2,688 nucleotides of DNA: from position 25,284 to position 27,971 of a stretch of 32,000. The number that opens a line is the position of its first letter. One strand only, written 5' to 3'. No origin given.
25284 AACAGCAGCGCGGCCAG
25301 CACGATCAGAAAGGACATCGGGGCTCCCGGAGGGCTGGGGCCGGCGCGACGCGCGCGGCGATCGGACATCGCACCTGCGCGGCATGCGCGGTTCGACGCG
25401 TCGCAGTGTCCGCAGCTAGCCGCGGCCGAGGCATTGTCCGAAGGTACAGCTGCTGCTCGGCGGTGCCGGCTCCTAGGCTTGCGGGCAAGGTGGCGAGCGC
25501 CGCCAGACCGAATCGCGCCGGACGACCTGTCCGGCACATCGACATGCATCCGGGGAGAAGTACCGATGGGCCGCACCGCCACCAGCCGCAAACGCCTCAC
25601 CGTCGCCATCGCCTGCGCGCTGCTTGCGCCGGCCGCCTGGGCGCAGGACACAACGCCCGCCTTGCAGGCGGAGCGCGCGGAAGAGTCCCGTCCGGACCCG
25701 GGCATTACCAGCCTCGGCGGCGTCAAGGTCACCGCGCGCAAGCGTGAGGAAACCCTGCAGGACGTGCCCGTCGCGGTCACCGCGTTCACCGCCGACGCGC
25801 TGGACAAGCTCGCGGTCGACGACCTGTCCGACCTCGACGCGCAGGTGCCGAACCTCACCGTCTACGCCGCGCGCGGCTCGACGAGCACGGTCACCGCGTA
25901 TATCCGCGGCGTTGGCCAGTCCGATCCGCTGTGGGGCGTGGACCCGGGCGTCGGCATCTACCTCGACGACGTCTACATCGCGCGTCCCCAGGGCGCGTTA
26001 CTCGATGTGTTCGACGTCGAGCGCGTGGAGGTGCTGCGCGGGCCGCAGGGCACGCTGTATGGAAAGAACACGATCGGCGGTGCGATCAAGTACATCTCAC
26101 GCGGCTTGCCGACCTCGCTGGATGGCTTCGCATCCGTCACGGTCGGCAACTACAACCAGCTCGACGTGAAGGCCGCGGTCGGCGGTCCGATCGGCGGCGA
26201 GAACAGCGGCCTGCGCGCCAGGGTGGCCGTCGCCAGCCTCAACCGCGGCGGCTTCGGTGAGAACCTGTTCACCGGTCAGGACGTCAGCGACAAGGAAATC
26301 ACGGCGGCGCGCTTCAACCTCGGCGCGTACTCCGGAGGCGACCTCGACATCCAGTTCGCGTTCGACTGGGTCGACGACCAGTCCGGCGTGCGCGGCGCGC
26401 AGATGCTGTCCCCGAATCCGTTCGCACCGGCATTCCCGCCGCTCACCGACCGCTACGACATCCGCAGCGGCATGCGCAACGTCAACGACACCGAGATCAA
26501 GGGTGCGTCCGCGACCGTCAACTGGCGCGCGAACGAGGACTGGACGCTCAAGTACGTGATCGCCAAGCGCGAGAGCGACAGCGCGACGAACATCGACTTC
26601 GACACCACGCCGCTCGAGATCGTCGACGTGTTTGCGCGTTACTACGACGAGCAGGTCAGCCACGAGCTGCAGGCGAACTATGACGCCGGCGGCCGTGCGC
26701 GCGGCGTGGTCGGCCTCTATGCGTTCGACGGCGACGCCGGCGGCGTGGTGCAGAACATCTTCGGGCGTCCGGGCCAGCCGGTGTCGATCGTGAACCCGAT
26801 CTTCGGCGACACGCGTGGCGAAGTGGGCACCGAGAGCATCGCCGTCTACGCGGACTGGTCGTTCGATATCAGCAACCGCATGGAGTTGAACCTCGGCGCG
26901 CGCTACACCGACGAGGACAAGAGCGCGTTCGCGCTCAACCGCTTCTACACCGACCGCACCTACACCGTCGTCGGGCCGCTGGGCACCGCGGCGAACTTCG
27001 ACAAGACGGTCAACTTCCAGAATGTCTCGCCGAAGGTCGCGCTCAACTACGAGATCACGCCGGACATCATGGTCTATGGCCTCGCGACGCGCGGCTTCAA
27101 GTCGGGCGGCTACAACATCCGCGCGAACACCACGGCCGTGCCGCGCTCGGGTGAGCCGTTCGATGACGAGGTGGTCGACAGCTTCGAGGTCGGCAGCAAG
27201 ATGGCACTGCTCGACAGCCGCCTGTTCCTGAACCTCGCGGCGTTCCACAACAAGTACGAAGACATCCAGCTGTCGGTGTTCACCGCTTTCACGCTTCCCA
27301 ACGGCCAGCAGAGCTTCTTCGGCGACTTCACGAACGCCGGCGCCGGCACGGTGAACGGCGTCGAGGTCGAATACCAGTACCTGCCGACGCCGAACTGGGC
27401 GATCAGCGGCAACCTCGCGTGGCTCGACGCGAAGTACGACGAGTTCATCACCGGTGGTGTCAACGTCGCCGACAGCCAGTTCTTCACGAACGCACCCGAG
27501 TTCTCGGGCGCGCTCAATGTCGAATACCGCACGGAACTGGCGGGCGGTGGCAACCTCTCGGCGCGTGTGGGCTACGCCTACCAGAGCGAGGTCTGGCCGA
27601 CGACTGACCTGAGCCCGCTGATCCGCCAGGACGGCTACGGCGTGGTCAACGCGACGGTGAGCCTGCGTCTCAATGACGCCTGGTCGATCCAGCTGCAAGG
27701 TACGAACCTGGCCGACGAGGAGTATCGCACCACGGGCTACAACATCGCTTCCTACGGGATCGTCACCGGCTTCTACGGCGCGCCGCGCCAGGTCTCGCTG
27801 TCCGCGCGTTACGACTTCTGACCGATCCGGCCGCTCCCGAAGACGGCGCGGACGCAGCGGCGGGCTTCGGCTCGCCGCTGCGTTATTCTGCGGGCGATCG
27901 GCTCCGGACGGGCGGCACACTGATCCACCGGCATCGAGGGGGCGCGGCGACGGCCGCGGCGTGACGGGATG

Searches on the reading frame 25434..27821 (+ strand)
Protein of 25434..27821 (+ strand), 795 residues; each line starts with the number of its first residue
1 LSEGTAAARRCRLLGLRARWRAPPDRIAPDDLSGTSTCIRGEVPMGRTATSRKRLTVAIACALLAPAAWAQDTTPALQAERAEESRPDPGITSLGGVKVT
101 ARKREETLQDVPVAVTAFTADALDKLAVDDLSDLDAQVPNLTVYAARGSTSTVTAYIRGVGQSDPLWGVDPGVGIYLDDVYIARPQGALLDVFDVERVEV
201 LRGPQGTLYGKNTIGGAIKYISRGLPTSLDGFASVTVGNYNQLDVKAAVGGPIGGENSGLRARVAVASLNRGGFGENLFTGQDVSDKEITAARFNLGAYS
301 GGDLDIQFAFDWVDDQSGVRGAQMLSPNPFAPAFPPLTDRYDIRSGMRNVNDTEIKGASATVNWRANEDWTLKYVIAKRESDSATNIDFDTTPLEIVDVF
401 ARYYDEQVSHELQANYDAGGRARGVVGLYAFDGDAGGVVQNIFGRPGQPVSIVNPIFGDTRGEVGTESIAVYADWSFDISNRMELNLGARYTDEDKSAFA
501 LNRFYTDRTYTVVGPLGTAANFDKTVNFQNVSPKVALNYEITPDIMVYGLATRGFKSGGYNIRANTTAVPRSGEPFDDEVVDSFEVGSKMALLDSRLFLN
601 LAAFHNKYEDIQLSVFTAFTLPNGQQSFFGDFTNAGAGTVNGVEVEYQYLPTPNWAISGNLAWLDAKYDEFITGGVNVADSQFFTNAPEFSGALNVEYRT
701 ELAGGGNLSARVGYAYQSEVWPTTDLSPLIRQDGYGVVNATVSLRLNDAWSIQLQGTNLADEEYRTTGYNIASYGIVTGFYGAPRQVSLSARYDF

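Call 47: search_protein_families(library=pfam, proteins=[window:25434-27821:+], max_evalue=0.001)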
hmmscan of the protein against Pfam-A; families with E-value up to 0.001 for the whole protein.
window:25434-27821:+ (795 aa): 3 families
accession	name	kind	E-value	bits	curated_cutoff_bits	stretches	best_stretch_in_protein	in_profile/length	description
PF00593.30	TonB_dep_Rec_b-barrel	-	2.9e-43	149.8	27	1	300-759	9-436/436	TonB dependent receptor-like, beta-barrel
PF07715.20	Plug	-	1.2e-19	71.2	23.9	1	108-217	2-107/107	TonB-dependent Receptor Plug Domain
PF14905.12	OMP_b-brl_3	-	2e-08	34.2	27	1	468-793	114-408/408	Outer membrane protein beta-barrel family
